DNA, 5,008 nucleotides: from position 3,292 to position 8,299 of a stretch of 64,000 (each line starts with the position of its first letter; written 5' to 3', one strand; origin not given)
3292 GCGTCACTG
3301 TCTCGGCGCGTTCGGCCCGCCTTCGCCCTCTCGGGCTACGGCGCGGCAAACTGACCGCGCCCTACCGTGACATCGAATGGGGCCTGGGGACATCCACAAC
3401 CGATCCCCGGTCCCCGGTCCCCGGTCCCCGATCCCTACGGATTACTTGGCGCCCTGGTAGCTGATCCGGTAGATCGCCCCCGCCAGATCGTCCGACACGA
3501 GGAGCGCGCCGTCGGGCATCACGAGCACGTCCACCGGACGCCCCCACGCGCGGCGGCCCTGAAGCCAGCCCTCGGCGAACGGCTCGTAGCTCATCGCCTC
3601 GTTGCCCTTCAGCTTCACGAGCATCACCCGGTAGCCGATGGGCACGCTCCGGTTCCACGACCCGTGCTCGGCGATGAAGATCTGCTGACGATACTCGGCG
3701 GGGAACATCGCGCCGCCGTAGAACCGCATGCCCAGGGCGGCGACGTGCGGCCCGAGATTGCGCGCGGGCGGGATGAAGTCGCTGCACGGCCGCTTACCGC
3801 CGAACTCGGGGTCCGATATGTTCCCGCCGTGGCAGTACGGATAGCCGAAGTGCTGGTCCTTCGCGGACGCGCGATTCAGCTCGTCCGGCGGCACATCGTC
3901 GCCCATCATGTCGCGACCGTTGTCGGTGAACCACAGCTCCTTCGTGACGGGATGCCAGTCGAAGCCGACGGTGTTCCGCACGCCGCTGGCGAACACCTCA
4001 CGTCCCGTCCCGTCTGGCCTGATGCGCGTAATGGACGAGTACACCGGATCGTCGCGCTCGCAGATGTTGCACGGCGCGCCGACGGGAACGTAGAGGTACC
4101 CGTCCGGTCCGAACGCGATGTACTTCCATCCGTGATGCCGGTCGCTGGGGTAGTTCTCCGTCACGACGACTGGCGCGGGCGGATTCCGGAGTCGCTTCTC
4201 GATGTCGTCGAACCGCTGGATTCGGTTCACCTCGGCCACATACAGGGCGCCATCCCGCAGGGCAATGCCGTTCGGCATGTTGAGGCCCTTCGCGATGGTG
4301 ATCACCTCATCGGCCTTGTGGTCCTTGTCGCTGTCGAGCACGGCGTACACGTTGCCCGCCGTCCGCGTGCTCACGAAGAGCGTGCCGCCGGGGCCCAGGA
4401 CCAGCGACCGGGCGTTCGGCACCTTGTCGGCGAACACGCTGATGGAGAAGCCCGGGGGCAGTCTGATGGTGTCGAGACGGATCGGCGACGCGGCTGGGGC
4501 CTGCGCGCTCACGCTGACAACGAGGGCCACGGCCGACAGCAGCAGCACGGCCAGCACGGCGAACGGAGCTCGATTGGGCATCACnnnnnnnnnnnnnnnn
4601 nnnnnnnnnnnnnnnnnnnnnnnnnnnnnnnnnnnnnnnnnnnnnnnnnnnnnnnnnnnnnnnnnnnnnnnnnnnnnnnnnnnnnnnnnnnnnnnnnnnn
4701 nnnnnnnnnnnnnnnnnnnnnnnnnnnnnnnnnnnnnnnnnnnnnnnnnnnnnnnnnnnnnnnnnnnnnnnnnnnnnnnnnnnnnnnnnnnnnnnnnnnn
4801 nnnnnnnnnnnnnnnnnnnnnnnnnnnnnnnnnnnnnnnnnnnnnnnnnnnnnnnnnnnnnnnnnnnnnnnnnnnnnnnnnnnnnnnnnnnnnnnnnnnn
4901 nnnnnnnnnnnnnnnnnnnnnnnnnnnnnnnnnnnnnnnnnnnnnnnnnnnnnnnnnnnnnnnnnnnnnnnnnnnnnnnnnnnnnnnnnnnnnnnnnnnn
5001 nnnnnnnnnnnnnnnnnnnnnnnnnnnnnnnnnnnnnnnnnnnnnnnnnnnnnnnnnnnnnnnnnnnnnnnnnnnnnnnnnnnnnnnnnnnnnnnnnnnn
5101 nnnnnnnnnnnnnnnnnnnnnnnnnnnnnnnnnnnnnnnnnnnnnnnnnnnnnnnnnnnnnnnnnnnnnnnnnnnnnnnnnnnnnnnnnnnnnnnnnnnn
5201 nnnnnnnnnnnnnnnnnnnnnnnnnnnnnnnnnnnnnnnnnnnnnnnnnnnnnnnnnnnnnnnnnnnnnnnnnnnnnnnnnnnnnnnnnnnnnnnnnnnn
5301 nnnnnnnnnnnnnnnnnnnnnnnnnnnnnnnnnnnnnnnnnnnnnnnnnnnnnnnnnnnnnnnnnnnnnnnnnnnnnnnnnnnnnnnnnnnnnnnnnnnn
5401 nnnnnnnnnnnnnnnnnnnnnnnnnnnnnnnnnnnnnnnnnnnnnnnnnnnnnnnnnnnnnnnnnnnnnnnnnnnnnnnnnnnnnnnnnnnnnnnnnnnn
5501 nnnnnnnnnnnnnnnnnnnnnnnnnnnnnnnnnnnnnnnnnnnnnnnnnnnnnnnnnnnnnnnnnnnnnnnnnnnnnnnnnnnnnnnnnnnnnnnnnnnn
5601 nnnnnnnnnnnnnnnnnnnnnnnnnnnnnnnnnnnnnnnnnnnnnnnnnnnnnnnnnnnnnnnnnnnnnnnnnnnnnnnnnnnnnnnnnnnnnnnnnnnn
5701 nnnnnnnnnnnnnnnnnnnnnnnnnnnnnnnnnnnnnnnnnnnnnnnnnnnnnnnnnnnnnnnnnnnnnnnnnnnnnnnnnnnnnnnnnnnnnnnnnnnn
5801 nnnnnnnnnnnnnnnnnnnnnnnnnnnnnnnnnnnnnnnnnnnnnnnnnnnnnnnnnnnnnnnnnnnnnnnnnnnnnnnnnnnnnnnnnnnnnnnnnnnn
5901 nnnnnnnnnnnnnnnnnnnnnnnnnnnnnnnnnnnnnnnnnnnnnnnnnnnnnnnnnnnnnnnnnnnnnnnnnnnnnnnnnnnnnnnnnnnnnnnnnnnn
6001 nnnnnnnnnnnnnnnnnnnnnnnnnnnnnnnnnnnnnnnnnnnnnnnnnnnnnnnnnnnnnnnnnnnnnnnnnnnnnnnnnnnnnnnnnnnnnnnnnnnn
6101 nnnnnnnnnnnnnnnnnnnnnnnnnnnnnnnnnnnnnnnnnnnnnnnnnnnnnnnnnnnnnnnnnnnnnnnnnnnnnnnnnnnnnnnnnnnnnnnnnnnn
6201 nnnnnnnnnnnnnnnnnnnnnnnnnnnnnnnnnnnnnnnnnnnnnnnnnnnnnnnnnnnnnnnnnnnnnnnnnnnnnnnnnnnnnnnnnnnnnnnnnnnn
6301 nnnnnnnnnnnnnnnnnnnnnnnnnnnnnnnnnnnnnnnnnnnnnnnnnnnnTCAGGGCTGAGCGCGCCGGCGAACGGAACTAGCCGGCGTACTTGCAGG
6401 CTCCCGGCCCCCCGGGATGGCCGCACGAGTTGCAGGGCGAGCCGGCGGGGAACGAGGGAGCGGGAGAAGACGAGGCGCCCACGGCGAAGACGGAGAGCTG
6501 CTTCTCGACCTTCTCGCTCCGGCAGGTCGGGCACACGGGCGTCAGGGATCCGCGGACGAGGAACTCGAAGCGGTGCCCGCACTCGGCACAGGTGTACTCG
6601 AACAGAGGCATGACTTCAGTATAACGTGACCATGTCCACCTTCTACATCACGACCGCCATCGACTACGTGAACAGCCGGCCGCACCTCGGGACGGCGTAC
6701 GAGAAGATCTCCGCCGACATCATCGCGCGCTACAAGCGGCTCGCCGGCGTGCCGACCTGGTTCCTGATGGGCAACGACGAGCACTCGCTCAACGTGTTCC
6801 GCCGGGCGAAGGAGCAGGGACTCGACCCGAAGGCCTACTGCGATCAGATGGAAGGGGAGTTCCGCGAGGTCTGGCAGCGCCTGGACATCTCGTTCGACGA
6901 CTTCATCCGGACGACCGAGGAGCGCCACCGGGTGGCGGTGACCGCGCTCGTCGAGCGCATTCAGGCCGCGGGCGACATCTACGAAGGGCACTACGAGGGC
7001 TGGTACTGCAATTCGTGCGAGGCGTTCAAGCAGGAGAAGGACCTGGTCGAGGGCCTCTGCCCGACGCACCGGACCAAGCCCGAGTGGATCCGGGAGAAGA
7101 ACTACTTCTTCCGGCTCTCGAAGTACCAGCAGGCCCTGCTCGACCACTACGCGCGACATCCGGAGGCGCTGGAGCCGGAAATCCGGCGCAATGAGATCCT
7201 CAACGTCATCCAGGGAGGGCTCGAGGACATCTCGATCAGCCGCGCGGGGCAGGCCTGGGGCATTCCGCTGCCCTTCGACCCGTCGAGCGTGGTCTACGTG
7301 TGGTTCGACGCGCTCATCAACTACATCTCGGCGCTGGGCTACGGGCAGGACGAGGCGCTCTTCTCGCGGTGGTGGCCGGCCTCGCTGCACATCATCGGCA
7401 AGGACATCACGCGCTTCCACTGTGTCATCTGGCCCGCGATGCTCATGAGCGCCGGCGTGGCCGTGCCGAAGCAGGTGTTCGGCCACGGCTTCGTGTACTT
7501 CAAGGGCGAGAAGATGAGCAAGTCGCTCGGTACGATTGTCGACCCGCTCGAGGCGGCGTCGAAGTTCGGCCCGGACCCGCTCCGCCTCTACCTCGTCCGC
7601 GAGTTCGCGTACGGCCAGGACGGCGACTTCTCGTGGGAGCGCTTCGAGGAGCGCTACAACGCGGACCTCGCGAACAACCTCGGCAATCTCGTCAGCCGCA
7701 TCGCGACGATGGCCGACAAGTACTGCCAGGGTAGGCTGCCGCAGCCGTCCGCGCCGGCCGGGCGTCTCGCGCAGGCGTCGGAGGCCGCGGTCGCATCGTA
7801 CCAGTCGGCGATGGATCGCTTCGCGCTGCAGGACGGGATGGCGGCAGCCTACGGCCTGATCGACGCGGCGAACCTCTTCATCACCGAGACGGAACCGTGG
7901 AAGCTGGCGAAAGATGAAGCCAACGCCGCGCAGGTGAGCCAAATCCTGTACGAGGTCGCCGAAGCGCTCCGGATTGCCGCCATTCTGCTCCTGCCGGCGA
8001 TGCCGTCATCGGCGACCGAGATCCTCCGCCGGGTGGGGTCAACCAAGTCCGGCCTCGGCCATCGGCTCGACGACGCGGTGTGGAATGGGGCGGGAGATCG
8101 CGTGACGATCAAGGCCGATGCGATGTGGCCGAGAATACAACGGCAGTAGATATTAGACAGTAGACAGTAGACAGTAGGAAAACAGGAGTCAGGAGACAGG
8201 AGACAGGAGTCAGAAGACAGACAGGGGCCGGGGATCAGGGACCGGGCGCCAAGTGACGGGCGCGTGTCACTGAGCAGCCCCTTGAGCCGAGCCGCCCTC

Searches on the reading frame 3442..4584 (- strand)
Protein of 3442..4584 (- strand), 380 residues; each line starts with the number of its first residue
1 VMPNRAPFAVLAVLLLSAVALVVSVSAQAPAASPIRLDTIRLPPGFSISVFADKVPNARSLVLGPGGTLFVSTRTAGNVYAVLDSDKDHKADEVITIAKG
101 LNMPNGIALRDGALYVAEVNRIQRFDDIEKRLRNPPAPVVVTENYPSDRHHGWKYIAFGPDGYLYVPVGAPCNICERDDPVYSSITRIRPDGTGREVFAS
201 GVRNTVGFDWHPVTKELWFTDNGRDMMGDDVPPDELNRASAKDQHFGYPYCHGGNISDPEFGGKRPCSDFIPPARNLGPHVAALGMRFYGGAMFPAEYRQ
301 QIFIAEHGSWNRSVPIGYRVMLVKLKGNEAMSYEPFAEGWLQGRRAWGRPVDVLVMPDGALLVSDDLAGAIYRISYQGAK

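Call 46: search_protein_families(library=pfam, proteins=[window:3442-4584:-], max_evalue=0.00001)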
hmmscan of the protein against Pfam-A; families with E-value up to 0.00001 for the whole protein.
window:3442-4584:- (380 aa): 2 families
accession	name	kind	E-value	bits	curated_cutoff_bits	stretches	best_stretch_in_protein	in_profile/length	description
PF07995.17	GSDH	-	3.9e-15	56.4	25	1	139-369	103-328/332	Glucose / Sorbosone dehydrogenase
PF23500.1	DUF7133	-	4.2e-14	53.1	27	1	38-365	7-346/385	Domain of unknown function (DUF7133)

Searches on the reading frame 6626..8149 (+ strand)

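Call 46: search_protein_families(library=pfam, proteins=[window:6626-8149:+], max_evalue=0.00001)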
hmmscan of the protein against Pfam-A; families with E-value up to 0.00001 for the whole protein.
window:6626-8149:+ (507 aa): 3 families
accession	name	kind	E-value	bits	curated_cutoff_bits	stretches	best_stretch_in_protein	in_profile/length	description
PF09334.17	tRNA-synt_1g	-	5e-109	365.1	20.1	2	139-359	163-390/391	tRNA synthetases class I (M)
PF00133.28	tRNA-synt_1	-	2.9e-26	92.6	22.7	2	222-332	298-410/414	tRNA synthetases class I (I, L, M and V)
PF01406.26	tRNA-synt_1e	-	4e-10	40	27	0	281-339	238-295/301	tRNA synthetases class I (C) catalytic domain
